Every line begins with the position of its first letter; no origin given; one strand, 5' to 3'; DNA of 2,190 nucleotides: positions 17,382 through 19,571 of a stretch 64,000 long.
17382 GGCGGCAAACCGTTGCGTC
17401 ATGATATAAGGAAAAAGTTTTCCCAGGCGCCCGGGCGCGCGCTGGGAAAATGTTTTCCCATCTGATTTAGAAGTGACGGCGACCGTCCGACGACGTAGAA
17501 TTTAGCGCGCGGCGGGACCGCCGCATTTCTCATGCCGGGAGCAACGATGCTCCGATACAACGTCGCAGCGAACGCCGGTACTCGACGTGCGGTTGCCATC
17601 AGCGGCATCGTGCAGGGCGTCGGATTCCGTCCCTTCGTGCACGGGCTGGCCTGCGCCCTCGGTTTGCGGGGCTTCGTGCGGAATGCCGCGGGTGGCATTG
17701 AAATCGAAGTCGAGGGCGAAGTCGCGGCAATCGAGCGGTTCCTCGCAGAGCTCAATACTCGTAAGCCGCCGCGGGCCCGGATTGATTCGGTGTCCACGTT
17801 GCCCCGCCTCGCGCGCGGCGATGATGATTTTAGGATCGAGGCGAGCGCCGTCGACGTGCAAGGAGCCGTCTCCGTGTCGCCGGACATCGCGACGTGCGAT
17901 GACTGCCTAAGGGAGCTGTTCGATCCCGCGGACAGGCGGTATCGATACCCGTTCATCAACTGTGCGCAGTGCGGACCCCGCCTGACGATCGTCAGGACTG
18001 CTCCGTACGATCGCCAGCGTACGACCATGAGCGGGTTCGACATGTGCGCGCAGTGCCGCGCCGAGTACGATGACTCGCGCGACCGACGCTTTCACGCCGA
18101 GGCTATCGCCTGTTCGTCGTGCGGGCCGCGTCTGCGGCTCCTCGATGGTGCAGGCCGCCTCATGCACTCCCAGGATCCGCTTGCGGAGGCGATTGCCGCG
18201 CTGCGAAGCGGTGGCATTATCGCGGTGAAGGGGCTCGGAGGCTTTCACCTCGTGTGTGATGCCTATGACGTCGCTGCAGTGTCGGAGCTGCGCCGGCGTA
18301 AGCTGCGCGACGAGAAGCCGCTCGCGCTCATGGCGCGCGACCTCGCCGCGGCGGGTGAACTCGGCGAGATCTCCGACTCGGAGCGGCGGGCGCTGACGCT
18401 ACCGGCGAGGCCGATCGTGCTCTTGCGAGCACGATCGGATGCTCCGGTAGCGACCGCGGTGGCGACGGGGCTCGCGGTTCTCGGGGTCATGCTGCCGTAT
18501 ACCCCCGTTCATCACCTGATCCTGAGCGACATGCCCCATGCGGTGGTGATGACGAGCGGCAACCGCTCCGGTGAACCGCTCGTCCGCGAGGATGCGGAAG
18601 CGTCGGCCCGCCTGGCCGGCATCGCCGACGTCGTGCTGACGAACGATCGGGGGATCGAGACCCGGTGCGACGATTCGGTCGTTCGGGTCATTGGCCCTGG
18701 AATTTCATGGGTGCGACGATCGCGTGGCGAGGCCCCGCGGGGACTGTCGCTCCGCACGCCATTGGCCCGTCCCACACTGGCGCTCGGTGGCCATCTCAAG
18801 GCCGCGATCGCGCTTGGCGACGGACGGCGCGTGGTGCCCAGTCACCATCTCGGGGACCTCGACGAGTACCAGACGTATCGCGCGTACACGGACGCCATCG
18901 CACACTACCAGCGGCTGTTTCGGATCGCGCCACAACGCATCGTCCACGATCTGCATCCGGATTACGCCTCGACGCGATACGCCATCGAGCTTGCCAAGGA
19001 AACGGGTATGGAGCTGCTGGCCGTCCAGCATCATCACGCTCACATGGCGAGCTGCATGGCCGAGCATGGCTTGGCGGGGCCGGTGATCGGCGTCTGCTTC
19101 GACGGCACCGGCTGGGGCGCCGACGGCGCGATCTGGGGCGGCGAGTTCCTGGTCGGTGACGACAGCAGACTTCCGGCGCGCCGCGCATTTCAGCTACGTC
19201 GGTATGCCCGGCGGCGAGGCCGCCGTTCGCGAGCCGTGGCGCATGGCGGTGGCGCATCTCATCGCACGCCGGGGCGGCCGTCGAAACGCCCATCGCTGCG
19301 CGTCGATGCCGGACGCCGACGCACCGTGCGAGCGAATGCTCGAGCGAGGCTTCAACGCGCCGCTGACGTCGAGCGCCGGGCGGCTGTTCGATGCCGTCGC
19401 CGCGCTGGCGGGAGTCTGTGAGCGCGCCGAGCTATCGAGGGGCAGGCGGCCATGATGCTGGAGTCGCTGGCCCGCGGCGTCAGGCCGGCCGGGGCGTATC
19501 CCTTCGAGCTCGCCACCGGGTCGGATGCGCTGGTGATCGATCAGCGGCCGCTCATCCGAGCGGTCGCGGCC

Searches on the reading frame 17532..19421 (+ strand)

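Call 73: search_protein_families(library=pfam, proteins=[window:17532-19421:+], max_evalue=0.001)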
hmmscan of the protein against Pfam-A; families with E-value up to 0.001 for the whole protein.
window:17532-19421:+ (629 aa): 5 families
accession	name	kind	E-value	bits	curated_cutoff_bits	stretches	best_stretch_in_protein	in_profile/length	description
PF01300.24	Sua5_yciO_yrdC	-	7.4e-42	143.3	25.1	1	223-396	2-177/178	Telomere recombination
PF17788.7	HypF_C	-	1.1e-33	116.3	23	1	413-511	4-99/99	HypF Kae1-like domain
PF07503.17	zf-HYPF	-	5.9e-33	112.8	23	2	121-154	1-34/34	HypF finger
PF00708.24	Acylphosphatase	-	3.2e-20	72.7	22.5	1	21-102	3-85/85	Acylphosphatase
PF22521.2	HypF_C_2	-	8.1e-09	36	27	1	520-558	1-37/241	Carbamoyltransferase, Kae1-like Domain, second subdomain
